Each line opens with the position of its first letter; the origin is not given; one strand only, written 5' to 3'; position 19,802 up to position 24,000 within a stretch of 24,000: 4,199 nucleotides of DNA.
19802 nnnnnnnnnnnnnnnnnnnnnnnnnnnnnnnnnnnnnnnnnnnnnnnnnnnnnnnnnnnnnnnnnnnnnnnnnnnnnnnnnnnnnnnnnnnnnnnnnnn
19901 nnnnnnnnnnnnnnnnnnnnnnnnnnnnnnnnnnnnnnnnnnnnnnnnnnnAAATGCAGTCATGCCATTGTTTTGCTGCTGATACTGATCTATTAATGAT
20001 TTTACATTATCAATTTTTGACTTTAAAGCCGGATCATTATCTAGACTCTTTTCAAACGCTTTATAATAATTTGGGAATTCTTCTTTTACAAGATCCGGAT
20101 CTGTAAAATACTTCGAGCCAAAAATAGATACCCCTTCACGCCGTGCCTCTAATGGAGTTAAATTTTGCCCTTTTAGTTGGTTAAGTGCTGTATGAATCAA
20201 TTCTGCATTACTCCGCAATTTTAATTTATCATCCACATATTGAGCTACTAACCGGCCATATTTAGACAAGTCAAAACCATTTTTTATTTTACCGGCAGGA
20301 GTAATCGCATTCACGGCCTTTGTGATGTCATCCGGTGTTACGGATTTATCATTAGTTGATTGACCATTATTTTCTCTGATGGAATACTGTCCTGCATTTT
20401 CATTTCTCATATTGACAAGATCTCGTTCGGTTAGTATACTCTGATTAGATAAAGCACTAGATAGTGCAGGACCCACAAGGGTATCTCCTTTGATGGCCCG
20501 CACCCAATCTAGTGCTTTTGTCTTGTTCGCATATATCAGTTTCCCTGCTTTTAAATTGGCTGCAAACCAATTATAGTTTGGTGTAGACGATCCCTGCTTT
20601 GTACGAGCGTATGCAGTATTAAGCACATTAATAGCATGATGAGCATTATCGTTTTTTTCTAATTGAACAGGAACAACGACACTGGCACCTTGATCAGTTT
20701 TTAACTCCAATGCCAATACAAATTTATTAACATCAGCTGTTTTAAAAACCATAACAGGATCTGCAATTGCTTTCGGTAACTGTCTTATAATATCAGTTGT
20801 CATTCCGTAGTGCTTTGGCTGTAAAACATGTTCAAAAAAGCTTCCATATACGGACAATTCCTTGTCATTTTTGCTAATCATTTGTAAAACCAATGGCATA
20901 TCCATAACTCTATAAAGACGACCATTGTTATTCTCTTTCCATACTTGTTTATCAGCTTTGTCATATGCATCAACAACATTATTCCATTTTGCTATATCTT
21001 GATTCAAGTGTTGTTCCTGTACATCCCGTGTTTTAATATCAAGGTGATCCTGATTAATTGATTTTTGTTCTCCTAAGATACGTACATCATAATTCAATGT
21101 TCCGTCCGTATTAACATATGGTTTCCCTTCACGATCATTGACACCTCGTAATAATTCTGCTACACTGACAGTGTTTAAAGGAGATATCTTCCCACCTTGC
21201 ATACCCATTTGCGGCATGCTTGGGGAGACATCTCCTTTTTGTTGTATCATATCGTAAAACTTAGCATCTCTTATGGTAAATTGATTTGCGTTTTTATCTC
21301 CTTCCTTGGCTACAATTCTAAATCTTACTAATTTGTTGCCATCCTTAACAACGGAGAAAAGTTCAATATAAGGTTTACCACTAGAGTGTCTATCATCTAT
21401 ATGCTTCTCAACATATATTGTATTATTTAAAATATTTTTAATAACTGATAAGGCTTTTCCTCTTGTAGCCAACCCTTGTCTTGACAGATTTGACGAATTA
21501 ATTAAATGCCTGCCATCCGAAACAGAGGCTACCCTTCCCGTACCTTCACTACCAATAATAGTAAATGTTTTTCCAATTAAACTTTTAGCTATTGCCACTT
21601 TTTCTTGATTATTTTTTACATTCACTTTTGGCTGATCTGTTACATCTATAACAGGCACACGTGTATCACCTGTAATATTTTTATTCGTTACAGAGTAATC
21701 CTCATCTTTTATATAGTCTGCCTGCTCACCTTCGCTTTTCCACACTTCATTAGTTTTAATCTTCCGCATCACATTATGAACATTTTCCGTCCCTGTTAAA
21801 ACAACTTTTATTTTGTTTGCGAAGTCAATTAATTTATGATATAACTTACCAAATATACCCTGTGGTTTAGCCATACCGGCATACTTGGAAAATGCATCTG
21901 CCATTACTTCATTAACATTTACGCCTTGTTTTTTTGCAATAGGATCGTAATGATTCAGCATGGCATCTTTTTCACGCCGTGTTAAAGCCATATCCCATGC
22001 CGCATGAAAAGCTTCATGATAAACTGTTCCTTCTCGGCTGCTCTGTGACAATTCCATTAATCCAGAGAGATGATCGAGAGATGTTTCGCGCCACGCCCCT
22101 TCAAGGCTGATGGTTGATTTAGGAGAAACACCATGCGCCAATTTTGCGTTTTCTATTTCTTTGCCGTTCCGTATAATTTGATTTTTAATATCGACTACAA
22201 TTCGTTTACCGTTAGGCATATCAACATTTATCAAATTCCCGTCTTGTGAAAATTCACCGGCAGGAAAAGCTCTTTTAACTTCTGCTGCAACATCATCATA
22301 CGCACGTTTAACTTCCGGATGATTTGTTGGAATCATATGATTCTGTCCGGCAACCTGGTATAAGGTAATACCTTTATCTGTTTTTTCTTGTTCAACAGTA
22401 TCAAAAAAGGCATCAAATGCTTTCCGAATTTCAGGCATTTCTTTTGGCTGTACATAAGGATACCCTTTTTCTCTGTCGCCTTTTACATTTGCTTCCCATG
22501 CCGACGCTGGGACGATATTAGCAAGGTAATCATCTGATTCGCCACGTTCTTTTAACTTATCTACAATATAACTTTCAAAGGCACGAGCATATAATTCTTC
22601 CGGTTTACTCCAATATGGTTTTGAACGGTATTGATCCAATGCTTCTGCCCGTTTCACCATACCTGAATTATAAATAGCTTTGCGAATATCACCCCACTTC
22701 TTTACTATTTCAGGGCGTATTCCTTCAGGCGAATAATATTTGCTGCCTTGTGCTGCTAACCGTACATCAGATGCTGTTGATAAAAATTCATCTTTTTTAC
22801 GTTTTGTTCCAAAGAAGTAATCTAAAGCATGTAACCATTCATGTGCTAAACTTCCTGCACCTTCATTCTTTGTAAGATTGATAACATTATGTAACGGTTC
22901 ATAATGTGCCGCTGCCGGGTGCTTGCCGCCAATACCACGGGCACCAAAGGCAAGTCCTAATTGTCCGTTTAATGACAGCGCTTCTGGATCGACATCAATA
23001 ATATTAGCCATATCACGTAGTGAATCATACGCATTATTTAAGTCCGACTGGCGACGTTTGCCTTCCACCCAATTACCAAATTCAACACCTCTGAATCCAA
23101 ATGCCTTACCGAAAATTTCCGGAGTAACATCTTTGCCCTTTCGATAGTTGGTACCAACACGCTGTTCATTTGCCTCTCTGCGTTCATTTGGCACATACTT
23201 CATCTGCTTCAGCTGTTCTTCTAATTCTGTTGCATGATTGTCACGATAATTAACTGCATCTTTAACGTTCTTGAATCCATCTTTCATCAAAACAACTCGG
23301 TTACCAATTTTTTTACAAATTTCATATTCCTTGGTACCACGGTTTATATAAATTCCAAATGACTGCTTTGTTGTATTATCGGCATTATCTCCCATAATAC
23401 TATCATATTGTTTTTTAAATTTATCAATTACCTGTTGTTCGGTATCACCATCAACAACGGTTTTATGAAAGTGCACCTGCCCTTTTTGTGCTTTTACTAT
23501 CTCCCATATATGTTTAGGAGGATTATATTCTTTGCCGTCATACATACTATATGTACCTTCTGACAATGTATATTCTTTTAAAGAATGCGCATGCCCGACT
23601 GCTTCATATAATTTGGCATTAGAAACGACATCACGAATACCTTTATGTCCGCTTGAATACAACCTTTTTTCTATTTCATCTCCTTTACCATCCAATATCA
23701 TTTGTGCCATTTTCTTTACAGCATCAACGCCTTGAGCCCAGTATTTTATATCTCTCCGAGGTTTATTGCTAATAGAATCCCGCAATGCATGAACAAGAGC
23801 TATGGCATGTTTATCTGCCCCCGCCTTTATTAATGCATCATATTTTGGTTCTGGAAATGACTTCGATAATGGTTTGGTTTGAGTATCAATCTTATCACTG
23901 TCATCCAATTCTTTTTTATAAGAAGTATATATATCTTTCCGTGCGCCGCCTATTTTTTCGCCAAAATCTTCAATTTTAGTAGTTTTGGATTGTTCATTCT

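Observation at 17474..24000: Giant ORF (at least 2,174 codons) with phage/ICE 'polyvalent protein' architecture next to a tRNA gene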

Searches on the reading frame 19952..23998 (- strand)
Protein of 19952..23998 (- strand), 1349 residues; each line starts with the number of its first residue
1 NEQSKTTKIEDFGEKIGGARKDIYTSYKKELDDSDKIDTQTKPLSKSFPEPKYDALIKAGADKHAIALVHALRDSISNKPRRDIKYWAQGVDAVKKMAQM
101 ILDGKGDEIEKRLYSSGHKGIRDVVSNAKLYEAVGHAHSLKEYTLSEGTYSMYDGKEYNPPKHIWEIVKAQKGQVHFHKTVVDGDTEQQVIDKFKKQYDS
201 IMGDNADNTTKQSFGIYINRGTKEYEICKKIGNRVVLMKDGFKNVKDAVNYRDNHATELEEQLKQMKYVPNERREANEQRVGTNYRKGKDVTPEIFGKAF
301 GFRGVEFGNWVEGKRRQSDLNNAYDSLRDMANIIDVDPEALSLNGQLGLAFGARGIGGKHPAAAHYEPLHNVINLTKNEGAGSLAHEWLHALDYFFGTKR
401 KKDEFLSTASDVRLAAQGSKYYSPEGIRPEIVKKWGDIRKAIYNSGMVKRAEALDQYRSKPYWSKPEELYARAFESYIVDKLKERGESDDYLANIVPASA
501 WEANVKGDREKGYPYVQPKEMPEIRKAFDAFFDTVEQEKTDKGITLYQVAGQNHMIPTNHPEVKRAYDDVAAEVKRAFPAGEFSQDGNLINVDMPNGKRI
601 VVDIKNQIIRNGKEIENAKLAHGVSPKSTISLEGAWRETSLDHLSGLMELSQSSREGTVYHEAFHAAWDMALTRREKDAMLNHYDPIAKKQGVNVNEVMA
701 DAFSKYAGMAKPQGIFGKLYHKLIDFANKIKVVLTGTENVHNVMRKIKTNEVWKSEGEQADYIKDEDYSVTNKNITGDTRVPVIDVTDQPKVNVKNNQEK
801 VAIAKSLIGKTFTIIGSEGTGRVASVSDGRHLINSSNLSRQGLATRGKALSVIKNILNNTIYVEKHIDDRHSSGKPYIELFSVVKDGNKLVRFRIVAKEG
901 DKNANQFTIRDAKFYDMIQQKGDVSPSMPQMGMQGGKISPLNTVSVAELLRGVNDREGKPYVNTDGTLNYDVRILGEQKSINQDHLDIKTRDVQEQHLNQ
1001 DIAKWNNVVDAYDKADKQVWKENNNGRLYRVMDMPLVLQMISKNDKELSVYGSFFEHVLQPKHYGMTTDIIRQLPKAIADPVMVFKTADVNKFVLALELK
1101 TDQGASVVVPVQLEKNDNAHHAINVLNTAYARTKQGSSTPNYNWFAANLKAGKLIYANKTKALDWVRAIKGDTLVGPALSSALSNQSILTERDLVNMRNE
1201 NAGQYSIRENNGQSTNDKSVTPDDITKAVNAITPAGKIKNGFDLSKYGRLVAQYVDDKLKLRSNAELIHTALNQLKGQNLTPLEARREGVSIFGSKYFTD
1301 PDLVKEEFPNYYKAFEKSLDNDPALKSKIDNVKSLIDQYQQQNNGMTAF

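Call 20: find_homologous_proteins(query=window:19952-23998:-)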
Query window:19952-23998:- (1349 aa): 1903 proteins with E <= 0.001 among 8000 candidates; the best 120 are listed.
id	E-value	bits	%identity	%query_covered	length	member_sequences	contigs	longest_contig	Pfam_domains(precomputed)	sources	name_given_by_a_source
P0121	8.2e-160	552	34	56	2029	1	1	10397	PF18796.7,PF18819.7,PF18799.7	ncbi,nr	ncbi:MAG: LPD5 domain-containing protein, partial [Selenomonadaceae bacterium]|nr:LPD5 domain-contai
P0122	2.9e-150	521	45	29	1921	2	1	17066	PF04002.21,PF18796.7,PF18857.7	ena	-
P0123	4.1e-150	520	47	40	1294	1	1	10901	PF04002.21,PF18796.7,PF18799.7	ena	-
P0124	1.9e-143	498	45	42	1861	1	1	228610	PF18796.7,PF18799.7,PF18857.7,PF18823.7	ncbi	ncbi:LPD38 domain-containing protein [Aeromonas caviae]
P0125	2.0e-143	498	45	40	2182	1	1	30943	PF18796.7,PF18799.7,PF18857.7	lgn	-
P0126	4.4e-143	497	44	40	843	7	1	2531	PF18796.7,PF18799.7,PF18823.7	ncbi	ncbi:MAG: LPD5 domain-containing protein, partial [Plesiomonas shigelloides]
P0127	7.5e-142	493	45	41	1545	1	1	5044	PF18796.7,PF18799.7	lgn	-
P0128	9.0e-142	492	46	40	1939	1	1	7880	PF18796.7,PF18760.8,PF18799.7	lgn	-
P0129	1.9e-141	491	45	40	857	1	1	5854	PF18796.7,PF18799.7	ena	-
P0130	4.1e-140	487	42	41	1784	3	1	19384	PF18796.7,PF18798.7,PF18819.7,PF18799.7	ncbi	-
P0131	2.3e-139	484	45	40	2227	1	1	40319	PF18796.7,PF18799.7,PF18857.7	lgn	-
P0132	2.4e-139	484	45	41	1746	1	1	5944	PF18796.7,PF18799.7,PF18857.7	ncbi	ncbi:MAG: LPD5 domain-containing protein, partial [Gallionella sp.]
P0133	3.1e-139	484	44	41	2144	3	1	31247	PF18796.7,PF18819.7,PF18799.7,PF18857.7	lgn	-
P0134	9.1e-137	476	43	41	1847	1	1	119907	PF18796.7,PF18799.7,PF18823.7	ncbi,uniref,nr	ncbi:LPD5 domain-containing protein [Paracoccus onubensis]|uniref:LPD5 domain-containing protein n=1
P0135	3.4e-136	474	43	43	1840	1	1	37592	PF18796.7,PF18799.7,PF18857.7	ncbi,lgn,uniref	ncbi:LPD38 domain-containing protein [Aquabacterium sp.]|uniref:LPD38 domain-containing protein n=1 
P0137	2.6e-135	471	44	40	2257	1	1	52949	PF18796.7,PF18799.7,PF18857.7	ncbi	ncbi:MAG: LPD38 domain-containing protein [Desulfuromonadaceae bacterium]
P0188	1.4e-111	392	43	40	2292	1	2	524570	PF18796.7,PF18799.7,PF18857.7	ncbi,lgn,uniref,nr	ncbi:LPD38 domain-containing protein [Aliidiomarina maris]|uniref:Large polyvalent protein-associate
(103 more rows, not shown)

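Call 23: search_protein_families(library=pfam, proteins=[P0135, P0137, P0125, P0188], max_evalue=0.001)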
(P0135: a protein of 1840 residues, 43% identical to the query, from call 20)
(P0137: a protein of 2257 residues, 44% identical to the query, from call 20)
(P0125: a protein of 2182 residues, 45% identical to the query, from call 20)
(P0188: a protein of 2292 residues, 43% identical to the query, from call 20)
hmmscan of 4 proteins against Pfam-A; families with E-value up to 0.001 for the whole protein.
P0135 (1840 aa): 3 families
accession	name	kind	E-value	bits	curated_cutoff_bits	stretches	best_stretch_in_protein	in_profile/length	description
PF18857.6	LPD38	-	2.6e-39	135.7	27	1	1545-1716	1-180/189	Large polyvalent protein associated domain 38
PF18799.6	LPD5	-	8.5e-39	133.5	27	1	220-359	9-144/144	Large polyvalent protein-associated domain 5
PF18796.6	LPD1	-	1.7e-19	70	27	1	517-603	1-77/78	Large polyvalent protein-associated domain 1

P0137 (2257 aa): 4 families
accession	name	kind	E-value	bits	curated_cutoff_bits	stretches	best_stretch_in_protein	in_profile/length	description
PF18799.6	LPD5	-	3.8e-39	134.7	27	1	374-523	1-144/144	Large polyvalent protein-associated domain 5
PF18857.6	LPD38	-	6e-39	134.5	27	1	1954-2134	1-185/189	Large polyvalent protein associated domain 38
PF18796.6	LPD1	-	3.4e-18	65.9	27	1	679-765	1-77/78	Large polyvalent protein-associated domain 1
PF18760.7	ART-PolyVal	-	0.00016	22.9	31.2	0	953-1089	7-114/140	ADP-Ribosyltransferase in polyvalent proteins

P0125 (2182 aa): 4 families
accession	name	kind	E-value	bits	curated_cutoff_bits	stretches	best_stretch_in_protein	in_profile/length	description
PF18799.6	LPD5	-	1.7e-43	148.8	27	1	217-363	2-144/144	Large polyvalent protein-associated domain 5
PF18857.6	LPD38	-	7.8e-31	108.1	27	1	1858-2064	4-189/189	Large polyvalent protein associated domain 38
PF18796.6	LPD1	-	4e-19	68.9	27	1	520-605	2-77/78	Large polyvalent protein-associated domain 1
PF18760.7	ART-PolyVal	-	0.00053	21.2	31.2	0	1140-1252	6-129/140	ADP-Ribosyltransferase in polyvalent proteins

P0188 (2292 aa): 3 families
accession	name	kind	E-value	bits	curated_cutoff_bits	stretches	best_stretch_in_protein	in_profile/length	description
PF18857.6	LPD38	-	2.1e-48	165.4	27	1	1999-2174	1-188/189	Large polyvalent protein associated domain 38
PF18799.6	LPD5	-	1.4e-20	74.4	27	1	854-969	28-144/144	Large polyvalent protein-associated domain 5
PF18796.6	LPD1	-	2.3e-20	72.8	27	1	1116-1196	1-77/78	Large polyvalent protein-associated domain 1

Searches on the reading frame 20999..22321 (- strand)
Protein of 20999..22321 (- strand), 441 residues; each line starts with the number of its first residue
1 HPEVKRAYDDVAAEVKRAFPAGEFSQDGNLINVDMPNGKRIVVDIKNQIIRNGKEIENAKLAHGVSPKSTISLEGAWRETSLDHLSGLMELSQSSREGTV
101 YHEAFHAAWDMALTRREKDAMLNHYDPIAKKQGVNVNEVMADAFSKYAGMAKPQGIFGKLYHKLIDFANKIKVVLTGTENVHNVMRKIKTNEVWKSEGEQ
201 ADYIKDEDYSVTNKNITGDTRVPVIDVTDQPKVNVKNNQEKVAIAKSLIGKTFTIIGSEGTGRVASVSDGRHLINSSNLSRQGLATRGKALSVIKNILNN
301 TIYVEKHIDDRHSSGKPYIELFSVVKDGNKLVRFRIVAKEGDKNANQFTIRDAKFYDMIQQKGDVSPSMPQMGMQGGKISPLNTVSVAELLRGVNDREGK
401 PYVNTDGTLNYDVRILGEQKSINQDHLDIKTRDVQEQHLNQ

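Call 14: search_protein_families(library=pfam, proteins=[window:20999-22321:-], max_evalue=10)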
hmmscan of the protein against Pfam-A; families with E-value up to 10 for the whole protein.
window:20999-22321:- (441 aa): 2 families
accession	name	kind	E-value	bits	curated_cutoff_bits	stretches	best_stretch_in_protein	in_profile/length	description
PF18798.6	LPD3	-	0.02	15.5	27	1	246-344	16-109/114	Large polyvalent protein-associated domain 3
PF02906.19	Fe_hyd_lg_C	-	0.12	12.5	22.1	1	106-193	143-227/245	Iron only hydrogenase large subunit, C-terminal domain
